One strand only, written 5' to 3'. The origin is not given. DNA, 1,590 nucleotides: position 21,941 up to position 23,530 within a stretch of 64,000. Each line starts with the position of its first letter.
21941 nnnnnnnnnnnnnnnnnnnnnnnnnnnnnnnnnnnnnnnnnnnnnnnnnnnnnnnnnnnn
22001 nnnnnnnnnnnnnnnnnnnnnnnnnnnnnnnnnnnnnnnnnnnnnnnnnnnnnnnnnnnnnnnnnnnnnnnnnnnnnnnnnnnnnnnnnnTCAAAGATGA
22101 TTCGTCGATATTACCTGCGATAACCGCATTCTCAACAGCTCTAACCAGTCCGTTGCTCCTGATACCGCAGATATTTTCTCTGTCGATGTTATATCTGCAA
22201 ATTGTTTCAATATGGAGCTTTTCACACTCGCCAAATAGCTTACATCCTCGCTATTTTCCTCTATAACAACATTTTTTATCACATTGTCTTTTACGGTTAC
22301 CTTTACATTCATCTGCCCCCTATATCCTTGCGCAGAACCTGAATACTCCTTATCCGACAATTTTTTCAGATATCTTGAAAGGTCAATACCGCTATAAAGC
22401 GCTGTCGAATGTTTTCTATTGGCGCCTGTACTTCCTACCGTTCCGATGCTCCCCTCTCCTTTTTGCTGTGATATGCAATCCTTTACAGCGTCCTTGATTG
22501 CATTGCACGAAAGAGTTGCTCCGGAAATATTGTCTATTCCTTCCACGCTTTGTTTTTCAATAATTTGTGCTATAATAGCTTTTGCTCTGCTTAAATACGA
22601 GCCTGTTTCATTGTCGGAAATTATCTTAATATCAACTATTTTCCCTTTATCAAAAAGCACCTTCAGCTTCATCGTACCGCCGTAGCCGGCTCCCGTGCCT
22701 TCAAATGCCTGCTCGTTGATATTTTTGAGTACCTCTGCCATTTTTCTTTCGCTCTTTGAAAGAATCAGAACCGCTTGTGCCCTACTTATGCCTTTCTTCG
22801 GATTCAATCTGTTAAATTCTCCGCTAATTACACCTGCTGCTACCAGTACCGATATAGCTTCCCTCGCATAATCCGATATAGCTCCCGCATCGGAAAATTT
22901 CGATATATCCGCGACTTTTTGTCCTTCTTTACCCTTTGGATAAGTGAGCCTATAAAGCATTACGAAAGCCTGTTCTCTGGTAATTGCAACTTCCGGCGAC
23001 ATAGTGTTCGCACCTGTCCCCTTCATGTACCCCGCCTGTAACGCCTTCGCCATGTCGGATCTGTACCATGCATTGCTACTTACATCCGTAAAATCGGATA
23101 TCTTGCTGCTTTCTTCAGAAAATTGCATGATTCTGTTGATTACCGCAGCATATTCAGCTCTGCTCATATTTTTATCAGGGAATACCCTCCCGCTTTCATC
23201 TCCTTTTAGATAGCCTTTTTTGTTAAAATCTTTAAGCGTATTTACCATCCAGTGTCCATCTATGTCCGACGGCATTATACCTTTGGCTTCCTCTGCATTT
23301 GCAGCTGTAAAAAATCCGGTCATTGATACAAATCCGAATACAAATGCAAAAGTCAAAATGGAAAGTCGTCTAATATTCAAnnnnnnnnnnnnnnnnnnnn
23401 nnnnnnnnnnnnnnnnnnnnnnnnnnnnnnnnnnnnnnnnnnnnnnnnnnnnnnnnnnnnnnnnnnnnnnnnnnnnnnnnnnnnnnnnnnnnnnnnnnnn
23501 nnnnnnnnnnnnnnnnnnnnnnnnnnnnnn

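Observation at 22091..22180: Frameshift inside the second FMN_bind domain splits paralog 1 into 429-aa and 737-aa ORFs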

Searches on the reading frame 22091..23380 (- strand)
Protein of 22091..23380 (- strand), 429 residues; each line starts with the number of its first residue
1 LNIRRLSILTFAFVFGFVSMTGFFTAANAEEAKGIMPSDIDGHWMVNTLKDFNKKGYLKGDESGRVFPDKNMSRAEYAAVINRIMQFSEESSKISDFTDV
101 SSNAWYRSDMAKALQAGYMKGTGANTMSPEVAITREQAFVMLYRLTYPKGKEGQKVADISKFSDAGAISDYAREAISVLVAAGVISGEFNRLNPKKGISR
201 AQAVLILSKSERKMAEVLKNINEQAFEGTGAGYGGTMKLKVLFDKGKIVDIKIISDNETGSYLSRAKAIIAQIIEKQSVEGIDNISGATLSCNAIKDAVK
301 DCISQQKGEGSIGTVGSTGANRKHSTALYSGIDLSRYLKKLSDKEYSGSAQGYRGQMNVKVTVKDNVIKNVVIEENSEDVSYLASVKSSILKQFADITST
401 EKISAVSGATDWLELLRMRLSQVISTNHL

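Call 5: search_protein_families(library=pfam, proteins=[window:22091-23380:-], max_evalue=0.01)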
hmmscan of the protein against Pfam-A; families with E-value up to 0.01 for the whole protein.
window:22091-23380:- (429 aa): 4 families
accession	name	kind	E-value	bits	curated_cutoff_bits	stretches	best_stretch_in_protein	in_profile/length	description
PF00395.25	SLH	-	1.4e-25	89.4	20.8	3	97-138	2-43/44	S-layer homology domain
PF04205.19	FMN_bind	-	1e-23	84.2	22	2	232-303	1-76/77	FMN-binding domain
PF10437.14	Lip_prot_lig_C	-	0.0036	17.7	24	0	234-256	14-36/85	Bacterial lipoate protein ligase C-terminus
PF16921.10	Tex_YqgF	-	0.0093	16.8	27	0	232-320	9-95/126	Tex protein YqgF-like domain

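Call 15: find_encoding_contigs(protein=window:22091-23380:-, flank=10000, max_places=8)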
Protein window:22091-23380:- (429 aa): no gene with exactly this product is on record in the collection.

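Call 17: find_encoding_contigs(protein=window:22094-23380:-, flank=10000, max_places=8)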
Protein seq(429 aa) (429 aa): no gene with exactly this product is on record in the collection.
